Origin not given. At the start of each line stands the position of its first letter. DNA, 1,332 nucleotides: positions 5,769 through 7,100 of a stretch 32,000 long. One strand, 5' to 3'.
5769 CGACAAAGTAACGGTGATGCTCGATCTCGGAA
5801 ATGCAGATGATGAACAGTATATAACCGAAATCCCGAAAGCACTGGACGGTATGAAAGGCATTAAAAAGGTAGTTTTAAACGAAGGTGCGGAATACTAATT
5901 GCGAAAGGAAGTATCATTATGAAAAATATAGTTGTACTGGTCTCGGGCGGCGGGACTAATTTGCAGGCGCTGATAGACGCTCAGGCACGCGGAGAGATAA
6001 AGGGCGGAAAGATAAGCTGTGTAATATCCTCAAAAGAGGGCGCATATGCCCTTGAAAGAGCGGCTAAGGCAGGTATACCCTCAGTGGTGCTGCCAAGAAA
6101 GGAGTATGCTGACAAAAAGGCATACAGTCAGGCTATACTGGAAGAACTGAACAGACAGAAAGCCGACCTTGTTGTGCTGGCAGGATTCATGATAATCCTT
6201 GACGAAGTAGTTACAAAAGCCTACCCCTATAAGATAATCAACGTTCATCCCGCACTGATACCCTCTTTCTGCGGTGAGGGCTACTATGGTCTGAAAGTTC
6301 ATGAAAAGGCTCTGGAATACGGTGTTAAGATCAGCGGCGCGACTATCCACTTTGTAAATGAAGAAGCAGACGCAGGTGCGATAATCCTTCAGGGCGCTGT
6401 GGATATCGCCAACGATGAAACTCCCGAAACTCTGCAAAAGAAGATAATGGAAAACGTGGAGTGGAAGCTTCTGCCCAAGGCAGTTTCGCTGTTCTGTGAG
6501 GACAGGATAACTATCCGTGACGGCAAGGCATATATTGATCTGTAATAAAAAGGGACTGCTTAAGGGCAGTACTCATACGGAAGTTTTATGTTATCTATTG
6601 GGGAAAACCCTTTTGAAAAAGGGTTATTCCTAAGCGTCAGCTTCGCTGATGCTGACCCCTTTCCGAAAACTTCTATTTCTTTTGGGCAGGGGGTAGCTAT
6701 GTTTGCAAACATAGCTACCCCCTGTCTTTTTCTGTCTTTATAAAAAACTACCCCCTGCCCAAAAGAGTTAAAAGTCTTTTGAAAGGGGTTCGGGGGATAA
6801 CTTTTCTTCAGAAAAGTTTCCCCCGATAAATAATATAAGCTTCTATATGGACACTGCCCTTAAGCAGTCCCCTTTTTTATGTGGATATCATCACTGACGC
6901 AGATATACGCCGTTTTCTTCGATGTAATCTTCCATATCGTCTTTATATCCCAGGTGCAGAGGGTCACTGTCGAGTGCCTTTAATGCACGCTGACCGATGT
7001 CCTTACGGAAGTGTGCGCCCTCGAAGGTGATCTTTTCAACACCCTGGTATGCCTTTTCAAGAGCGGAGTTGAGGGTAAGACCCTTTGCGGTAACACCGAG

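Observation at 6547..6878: A roughly 330-bp nested inverted-repeat element fills the convergent purN/purD junction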

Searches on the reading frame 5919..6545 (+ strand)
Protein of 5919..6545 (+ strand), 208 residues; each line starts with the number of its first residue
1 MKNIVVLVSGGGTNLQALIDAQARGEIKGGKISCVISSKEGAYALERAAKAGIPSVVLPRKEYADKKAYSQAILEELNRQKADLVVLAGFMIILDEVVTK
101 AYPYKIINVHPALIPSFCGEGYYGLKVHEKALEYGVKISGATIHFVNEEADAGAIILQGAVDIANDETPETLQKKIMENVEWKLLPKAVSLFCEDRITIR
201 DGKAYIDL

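Call 8: search_protein_families(library=ncbifam, proteins=[window:5919-6545:+])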
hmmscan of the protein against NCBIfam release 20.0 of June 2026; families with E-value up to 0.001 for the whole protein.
window:5919-6545:+ (208 aa): 7 families
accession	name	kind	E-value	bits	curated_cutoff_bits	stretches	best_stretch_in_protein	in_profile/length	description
TIGR00639.1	PurN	equivalog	3.1e-60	203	150.1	1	2-199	1-191/192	phosphoribosylglycinamide formyltransferase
NF004684.0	PRK06027.1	subfamily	5.7e-34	118.1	223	1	2-204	90-282/286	formyltetrahydrofolate deformylase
TIGR00655.1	PurU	equivalog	9.2e-34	117.3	285.95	1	2-204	85-277/280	formyltetrahydrofolate deformylase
TIGR00460.1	fmt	equivalog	3.4e-16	59.3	201.5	1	60-178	58-171/315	methionyl-tRNA formyltransferase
NF005414.0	PRK06988.1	equivalog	6e-08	32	316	1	68-184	64-178/311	formyltransferase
NF005998.1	PRK08125.1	equivalog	8.2e-08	31.1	777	1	64-197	58-185/649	bifunctional UDP-4-amino-4-deoxy-L-arabinose formyltransferase/UDP-glucuronic acid oxidase ArnA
NF005755.0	PRK07579.1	equivalog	3.4e-05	23.8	238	1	105-191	87-166/245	dTDP-4-amino-4,6-dideoxyglucose formyltransferase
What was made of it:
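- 5919..6545 (+): purN, the left flanking gene. TIGR00639, 203 bits (call 8).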

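Call 20: find_encoding_contigs(protein=window:5919-6545:+, flank=1500, max_places=10)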
Protein window:5919-6545:+ (208 aa): 23 contigs read that carry it; 7 places shown.
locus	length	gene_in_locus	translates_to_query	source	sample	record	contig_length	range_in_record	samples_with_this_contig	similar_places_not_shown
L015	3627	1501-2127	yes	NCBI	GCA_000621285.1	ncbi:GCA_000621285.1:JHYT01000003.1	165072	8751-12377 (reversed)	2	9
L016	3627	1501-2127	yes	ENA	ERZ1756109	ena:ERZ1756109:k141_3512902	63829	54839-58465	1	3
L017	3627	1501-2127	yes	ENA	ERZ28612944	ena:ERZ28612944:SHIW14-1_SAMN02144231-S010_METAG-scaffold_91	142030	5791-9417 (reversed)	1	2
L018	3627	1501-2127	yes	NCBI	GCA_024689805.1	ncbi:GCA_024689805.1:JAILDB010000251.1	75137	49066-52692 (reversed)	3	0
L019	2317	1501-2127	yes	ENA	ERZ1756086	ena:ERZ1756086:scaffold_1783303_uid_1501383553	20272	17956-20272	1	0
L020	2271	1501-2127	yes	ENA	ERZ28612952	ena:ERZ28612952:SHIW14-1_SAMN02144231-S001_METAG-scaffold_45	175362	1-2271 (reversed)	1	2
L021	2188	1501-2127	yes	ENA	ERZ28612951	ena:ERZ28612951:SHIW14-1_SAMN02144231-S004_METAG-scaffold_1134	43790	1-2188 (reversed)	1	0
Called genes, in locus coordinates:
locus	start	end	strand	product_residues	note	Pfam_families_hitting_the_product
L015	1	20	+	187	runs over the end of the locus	-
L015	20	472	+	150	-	PF18931:DUF5680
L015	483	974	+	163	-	PF25753:SF0329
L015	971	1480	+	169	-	-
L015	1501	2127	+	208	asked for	PF00551:Formyl_trans_N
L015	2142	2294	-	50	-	-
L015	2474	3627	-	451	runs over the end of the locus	PF02844:GARS_N, PF01071:GARS_A, PF02222:ATP-grasp (weak), PF02786:CPSase_L_D2 (weak), PF02843:GARS_C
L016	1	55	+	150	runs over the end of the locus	PF18931:DUF5680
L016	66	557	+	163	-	PF25753:SF0329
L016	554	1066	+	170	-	-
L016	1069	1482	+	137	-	-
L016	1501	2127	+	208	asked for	PF00551:Formyl_trans_N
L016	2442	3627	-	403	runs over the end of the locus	PF14286:DHHW, PF16822:ALGX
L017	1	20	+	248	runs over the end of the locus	PF00561:Abhydrolase_1, PF12146:Hydrolase_4 (weak), PF12697:Abhydrolase_6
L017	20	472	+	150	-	PF18931:DUF5680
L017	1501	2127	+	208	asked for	PF00551:Formyl_trans_N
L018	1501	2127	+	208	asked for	PF00551:Formyl_trans_N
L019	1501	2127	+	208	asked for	PF00551:Formyl_trans_N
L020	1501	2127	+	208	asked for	PF00551:Formyl_trans_N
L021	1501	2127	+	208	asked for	PF00551:Formyl_trans_N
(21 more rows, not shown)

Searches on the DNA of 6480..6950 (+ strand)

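Call 38: search_dna_similar(query=window:6540-6890:+, collection=phages, mode=distant, max_evalue=0.01)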
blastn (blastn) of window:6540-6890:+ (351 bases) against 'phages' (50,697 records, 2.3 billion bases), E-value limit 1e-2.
No match.

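Call 39: search_dna_similar(query=window:6540-6890:+, collection=plasmids, mode=distant, max_evalue=0.01)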
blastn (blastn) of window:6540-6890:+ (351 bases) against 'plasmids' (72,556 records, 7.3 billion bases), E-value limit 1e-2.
No match.
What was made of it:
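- Tried and rejected: blastn of the element against phage and plasmid collections gave no match (calls 38, 39).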

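Call 83: search_dna_similar(query=L114:1200-3600:+, collection=plasmids, mode=distant, max_rows=8)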
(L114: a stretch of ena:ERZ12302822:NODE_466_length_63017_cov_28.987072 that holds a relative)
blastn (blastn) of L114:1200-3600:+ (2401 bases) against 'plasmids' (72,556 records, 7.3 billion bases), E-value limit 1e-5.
No match.

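Call 84: search_dna_similar(query=L115:1900-4300:+, collection=plasmids, mode=distant, max_rows=8)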
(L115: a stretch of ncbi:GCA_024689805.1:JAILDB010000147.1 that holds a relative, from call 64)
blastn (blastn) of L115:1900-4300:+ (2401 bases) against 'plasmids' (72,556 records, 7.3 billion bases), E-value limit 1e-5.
Records with a match: 3; places in all: 3; records where one place covers at least 80% of the query: 0.
Best place of each record, by identity: 60-80% 3.
By first word of the organism name: Subdoligranulum 1; Monoglobus 1; Acetoanaerobium 1.
By predicted mobility (MOB-suite, as given by PLSDB): non-mobilizable 3.
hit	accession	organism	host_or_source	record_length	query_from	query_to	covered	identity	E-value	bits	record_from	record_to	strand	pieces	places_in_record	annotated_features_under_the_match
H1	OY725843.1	Subdoligranulum variabile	-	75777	1533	1955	18%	68.0%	2e-32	149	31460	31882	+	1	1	record has no annotation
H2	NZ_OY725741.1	Monoglobus pectinilyticus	-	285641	1588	1983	16%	69.1%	4e-35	159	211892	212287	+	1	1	leuD: 3-isopropylmalate dehydratase small subunit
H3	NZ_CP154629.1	Acetoanaerobium noterae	cell culture,Sludge of a digestion ...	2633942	1642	1973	14%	69.6%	6e-27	132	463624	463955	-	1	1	none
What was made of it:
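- On MITE (non-autonomous inverted-repeat transposable element): Plasmid searches with L114/L115 flanks found no empty site (calls 83, 84).
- Tried and rejected: Plasmid searches with L114/L115 flanks found none (calls 83, 84).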

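Call 85: search_rna_families(source=window, start=6480, end=6950, threshold=evalue, max_evalue=1)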
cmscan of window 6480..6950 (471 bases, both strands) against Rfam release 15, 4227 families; matches with E-value up to 1: 10.
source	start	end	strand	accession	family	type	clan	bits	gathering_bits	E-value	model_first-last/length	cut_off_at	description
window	6678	6832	+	RF02792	sRNA162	Gene; antisense;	-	36.9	78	4.4e-05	1-190/190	no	Archaeal Small RNA 162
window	6652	6791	-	RF04174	MIR4208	Gene; miRNA;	-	35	140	0.0011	1-191/191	no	MIR4208 microRNA precursor family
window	6666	6778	-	RF03717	mir-3119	Gene; miRNA;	-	27.5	80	0.0013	1-85/85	no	mir-3119 microRNA precursor family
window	6666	6778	+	RF03717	mir-3119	Gene; miRNA;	-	26.8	80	0.002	1-85/85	no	mir-3119 microRNA precursor family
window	6590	6788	+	RF02417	VR-RNA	Gene; sRNA;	-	26.2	100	0.00096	1-397/397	no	VR-RNA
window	6685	6781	-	RF02822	Srn266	Gene; sRNA;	-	22.8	63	0.22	1-112/112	no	Streptococcus RNA 266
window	6684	6729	+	RF04106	mir-1303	Gene; miRNA;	-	19.2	107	0.52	1-85/85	no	mir-1303 microRNA precursor family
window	6686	6736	+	RF00723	mir-448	Gene; miRNA;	-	18.8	90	0.57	1-111/111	no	mir-448 microRNA precursor family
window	6683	6728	+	RF04128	MIR8562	Gene; miRNA;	-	17.1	211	0.88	1-242/242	no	MIR8562 microRNA precursor family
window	6665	6777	-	RF02616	SSRC8_2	Gene; sRNA;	-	16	72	0.029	1-281/281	no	Streptococcus sRNA 8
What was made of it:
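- On Any Rfam RNA family: The best sub-threshold hit scores 36.9 bits against a required 78, and the hits are generic long-hairpin models (call 85).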

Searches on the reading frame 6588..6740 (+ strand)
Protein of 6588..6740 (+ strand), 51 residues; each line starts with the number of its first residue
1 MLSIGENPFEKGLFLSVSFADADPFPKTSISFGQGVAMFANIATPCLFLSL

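Call 61: search_protein_representatives(protein=window:6588-6740:+)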
Query: 51 residues. Proteins with E-value up to 0.001 (for the whole library): 2; up to 1e-10: 0; up to 1e-30: 0. The best 2 are listed.
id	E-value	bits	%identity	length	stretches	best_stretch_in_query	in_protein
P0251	4.4e-06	42.4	61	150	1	1-41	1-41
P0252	4.5e-06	42.4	71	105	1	1-35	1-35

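Call 64: find_encoding_contigs(protein=P0251, flank=3000, max_places=6)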
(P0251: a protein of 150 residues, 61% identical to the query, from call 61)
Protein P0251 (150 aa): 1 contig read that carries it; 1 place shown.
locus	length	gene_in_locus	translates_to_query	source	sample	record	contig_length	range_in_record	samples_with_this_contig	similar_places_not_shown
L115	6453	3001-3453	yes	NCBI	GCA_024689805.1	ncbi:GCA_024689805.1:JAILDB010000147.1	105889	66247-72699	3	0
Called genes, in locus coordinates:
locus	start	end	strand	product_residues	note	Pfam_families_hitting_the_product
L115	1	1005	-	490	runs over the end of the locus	PF00072:Response_reg, PF08668:HDOD, PF13487:HD_5, PF01966:HD, PF01627:Hpt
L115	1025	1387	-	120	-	PF00072:Response_reg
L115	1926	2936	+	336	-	-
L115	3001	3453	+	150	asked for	-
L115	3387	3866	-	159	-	PF00694:Aconitase_C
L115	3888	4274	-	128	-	-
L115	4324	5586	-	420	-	PF00330:Aconitase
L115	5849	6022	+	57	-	-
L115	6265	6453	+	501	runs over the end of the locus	PF12229:PG_binding_4 (weak), PF03734:YkuD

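Call 73: list_cluster_members(proteins=[window:6588-6740:+, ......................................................, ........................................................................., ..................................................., P0252, P0251])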
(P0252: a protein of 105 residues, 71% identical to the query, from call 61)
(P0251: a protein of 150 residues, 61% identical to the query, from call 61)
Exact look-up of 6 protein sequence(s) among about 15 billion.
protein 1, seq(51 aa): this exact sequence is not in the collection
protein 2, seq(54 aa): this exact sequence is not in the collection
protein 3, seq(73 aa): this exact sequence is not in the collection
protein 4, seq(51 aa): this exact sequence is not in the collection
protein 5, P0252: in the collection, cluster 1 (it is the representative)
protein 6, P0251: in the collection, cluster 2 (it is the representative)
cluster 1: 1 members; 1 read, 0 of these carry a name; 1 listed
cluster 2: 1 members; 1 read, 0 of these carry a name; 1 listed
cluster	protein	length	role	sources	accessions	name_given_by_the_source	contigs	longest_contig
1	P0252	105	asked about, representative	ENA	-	-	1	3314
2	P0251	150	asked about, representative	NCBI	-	-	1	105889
